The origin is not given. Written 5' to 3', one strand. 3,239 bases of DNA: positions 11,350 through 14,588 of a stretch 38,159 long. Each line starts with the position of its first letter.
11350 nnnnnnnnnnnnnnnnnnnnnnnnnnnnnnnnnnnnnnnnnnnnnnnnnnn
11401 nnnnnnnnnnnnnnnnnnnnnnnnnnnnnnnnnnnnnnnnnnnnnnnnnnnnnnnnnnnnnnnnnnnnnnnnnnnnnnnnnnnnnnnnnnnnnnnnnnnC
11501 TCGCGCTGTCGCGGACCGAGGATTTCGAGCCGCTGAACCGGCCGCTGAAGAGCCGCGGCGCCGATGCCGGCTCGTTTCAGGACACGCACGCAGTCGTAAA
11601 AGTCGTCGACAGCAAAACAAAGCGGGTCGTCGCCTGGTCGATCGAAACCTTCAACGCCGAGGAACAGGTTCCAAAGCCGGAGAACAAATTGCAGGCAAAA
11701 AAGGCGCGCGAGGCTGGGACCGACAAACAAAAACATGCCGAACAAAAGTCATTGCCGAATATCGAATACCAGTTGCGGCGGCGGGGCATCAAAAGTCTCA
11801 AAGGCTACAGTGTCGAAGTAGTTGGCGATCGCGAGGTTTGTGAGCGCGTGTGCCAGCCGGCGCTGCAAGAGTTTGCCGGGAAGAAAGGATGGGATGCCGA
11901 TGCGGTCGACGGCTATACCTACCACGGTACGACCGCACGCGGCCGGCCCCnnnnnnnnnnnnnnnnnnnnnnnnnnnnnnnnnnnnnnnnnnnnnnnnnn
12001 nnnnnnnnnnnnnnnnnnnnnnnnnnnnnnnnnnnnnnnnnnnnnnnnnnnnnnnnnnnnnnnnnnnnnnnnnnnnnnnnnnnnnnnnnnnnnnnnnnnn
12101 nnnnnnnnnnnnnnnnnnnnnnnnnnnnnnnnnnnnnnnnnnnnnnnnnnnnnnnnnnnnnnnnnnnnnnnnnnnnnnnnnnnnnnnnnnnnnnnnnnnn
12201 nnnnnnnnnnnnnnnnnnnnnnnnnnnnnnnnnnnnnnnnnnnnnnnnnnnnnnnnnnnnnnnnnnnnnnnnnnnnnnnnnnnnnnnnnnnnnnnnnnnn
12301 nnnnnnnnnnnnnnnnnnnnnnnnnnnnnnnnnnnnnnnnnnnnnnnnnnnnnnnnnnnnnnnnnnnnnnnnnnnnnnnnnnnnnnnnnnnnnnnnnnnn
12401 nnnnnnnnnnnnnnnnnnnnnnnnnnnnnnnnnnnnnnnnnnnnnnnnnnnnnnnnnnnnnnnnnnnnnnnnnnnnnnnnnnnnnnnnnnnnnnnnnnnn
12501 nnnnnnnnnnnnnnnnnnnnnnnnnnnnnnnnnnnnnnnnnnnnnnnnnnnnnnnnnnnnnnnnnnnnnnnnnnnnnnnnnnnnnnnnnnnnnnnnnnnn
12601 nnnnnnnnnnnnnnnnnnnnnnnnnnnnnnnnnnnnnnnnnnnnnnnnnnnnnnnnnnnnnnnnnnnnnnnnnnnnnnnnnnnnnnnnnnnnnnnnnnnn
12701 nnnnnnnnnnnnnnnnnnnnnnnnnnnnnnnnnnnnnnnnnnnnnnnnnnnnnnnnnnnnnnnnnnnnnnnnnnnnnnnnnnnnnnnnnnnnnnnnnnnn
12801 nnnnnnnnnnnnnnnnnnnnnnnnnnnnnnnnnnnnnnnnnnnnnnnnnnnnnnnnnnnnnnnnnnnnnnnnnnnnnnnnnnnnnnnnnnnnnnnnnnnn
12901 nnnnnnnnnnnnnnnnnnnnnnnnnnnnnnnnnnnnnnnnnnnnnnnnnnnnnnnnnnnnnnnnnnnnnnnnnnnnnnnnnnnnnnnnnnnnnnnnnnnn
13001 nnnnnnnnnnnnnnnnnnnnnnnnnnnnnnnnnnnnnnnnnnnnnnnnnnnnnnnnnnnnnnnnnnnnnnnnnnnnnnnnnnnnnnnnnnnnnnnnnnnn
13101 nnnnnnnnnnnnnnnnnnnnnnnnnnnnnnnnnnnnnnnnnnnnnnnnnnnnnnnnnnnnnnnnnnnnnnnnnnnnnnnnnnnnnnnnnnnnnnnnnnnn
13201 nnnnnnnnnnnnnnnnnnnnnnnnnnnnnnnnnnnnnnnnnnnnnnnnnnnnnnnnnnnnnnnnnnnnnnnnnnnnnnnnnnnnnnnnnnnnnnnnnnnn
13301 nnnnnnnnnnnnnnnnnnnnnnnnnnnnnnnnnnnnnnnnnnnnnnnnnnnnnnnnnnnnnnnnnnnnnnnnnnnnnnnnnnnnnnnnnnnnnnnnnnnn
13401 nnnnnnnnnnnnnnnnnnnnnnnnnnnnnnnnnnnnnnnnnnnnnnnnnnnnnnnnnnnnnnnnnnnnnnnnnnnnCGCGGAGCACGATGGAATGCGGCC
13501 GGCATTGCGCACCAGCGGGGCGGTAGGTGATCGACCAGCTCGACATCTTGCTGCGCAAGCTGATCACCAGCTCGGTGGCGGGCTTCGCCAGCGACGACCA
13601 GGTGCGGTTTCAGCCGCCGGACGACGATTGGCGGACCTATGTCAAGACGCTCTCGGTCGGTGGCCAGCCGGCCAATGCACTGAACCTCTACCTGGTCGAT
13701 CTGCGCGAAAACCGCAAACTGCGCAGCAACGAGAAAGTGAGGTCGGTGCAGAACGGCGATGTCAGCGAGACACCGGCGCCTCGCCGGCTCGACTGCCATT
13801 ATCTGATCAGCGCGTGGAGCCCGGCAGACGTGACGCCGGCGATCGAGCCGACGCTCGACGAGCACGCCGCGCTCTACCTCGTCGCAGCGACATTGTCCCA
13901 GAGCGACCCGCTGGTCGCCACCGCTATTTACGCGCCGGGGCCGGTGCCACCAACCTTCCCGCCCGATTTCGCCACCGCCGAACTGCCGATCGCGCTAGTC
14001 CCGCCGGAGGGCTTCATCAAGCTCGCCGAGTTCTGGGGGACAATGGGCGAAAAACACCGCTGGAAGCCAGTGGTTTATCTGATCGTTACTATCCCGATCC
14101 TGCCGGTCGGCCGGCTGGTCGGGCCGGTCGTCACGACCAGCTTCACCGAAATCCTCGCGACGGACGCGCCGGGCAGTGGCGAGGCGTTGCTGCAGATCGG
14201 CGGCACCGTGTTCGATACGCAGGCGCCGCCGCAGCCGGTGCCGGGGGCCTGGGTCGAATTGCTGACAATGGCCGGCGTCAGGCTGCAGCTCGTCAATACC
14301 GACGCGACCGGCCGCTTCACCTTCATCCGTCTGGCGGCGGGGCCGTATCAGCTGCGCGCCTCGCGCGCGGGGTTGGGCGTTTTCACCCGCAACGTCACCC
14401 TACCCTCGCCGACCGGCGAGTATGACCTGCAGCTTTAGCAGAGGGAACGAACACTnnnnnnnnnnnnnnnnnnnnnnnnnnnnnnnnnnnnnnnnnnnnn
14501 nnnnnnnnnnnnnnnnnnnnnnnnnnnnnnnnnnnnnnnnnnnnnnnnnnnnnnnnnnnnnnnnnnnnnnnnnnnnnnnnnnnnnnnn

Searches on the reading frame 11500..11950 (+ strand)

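Call 6: search_protein_families(library=pfam, proteins=[window:11500-11950:+], max_evalue=1)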
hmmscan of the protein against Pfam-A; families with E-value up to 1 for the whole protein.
window:11500-11950:+ (150 aa): 1 family
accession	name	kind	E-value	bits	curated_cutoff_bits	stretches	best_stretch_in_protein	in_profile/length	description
PF14794.11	DUF4479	-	0.17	12.1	25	1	25-53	7-33/71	Domain of unknown function (DUF4479)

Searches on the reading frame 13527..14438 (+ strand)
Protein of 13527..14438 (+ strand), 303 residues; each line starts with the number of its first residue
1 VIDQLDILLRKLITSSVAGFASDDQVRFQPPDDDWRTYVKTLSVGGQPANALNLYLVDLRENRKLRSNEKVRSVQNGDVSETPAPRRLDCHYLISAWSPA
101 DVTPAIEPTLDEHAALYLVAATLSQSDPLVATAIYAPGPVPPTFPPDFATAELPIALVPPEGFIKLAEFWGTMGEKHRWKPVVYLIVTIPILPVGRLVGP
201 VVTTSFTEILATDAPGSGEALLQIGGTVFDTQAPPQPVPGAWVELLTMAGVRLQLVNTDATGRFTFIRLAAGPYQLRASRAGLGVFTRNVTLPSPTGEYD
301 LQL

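Call 8: search_protein_families(library=pfam, proteins=[window:13527-14435:+], max_evalue=0.01)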
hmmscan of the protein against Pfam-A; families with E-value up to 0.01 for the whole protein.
window:13527-14435:+ (303 aa): 4 families
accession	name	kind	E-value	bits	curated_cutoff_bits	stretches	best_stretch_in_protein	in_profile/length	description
PF14065.11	Pvc16_N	-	4e-21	76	27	1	8-193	5-167/180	Pvc16 N-terminal domain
PF13620.12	CarboxypepD_reg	-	4.5e-11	43.4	32.3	1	223-294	1-71/82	Carboxypeptidase regulatory-like domain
PF17210.9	SdrD_B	-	0.00057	20.5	29.7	1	235-280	21-66/112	SdrD B-like domain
PF13715.12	CarbopepD_reg_2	-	0.00073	20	32.2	1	224-292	1-64/88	CarboxypepD_reg-like domain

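Call 17: find_encoding_contigs(protein=window:13527-14438:+, flank=2000, max_places=4)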
Protein window:13527-14438:+ (303 aa): 5 contigs read that carry it; 4 places shown.
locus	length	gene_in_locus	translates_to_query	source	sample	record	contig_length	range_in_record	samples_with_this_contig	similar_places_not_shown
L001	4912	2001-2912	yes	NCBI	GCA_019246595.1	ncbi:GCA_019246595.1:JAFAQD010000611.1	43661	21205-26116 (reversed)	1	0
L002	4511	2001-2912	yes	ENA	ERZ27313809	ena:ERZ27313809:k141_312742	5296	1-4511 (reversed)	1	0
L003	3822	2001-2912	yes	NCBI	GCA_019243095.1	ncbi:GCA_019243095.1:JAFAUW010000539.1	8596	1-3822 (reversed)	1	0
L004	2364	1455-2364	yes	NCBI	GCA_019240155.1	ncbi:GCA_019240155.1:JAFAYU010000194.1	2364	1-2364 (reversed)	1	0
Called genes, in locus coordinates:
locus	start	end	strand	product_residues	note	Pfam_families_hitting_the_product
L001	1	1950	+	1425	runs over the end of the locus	-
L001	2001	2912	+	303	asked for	PF14065:Pvc16_N, PF13620:CarboxypepD_reg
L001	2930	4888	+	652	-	PF04984:Phage_sheath_1, PF17482:Phage_sheath_1C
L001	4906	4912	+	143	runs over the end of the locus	PF06841:Phage_T4_gp19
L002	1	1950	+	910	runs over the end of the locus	?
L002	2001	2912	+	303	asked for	PF14065:Pvc16_N, PF13620:CarboxypepD_reg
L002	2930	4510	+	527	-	?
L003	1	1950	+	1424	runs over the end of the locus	-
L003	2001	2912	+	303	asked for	PF14065:Pvc16_N, PF13620:CarboxypepD_reg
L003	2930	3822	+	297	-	?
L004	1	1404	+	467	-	?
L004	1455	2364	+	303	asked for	PF14065:Pvc16_N, PF13620:CarboxypepD_reg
